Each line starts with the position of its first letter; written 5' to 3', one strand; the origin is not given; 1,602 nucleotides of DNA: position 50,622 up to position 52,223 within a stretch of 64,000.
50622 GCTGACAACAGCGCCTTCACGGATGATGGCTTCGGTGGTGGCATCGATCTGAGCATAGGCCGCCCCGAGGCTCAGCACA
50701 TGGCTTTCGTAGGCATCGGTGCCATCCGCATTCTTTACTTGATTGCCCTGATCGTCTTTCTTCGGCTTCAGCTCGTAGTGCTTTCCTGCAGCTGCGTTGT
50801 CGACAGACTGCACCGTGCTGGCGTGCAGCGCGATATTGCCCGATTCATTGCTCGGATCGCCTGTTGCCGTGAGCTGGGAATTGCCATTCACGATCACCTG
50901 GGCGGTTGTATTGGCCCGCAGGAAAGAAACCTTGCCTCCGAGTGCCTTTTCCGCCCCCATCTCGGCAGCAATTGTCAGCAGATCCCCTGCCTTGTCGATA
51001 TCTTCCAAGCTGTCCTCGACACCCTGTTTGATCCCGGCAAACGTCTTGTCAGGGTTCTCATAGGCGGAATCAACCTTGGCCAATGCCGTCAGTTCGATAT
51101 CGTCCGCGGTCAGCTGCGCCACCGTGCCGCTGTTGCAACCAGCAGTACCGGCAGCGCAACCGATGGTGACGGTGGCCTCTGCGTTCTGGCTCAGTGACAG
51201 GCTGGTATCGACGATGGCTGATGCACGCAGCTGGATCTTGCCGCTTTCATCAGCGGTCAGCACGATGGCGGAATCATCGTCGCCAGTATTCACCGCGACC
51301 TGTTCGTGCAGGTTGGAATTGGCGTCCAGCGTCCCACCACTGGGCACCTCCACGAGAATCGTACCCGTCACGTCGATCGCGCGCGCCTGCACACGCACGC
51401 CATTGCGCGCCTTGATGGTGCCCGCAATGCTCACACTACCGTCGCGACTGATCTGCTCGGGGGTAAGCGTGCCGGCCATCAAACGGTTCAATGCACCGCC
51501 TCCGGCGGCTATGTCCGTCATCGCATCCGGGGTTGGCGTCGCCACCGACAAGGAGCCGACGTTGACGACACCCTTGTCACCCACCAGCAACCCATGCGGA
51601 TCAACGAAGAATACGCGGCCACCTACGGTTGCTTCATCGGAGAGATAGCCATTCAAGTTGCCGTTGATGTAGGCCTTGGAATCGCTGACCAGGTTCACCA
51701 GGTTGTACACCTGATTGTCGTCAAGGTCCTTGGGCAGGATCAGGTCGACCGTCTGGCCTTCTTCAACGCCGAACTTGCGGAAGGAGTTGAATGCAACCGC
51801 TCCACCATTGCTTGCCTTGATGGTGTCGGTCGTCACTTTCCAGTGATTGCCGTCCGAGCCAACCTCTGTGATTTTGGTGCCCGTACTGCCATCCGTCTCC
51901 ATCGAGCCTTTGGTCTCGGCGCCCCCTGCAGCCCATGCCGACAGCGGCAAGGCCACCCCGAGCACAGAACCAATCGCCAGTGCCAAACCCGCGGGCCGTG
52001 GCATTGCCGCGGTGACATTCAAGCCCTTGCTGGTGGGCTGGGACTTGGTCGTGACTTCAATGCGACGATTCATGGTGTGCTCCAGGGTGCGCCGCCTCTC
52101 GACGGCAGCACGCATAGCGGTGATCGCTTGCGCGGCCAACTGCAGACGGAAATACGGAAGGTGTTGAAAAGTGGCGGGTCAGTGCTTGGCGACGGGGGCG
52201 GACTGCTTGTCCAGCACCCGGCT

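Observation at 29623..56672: Co-oriented ECF sigma / TPR Ser-Thr kinase / SapC / giant TpsA / TpsB block wedged between recQ and the tol-pal-queEC-tRNA-Lys cluster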

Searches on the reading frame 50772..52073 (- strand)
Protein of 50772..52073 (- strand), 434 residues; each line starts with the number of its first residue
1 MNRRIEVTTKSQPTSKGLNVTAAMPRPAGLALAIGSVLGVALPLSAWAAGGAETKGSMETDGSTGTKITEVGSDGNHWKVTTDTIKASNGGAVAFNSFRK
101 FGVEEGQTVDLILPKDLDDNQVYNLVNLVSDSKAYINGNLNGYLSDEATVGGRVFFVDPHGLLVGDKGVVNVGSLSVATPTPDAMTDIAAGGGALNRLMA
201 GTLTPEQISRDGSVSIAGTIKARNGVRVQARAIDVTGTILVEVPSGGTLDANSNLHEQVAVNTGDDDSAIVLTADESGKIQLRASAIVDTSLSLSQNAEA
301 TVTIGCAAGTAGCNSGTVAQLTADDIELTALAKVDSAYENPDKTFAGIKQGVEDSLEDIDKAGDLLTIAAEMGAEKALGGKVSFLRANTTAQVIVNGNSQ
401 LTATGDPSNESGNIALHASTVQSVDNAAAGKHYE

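Call 7: search_protein_families(library=pfam, proteins=[window:50772-52073:-], max_evalue=10)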
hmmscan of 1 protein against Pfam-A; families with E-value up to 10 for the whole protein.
seq(434 aa): 1 family
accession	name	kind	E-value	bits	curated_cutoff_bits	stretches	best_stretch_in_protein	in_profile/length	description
PF05860.19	TPS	-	9.7e-13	49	33.5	1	60-297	5-230/252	TPS secretion domain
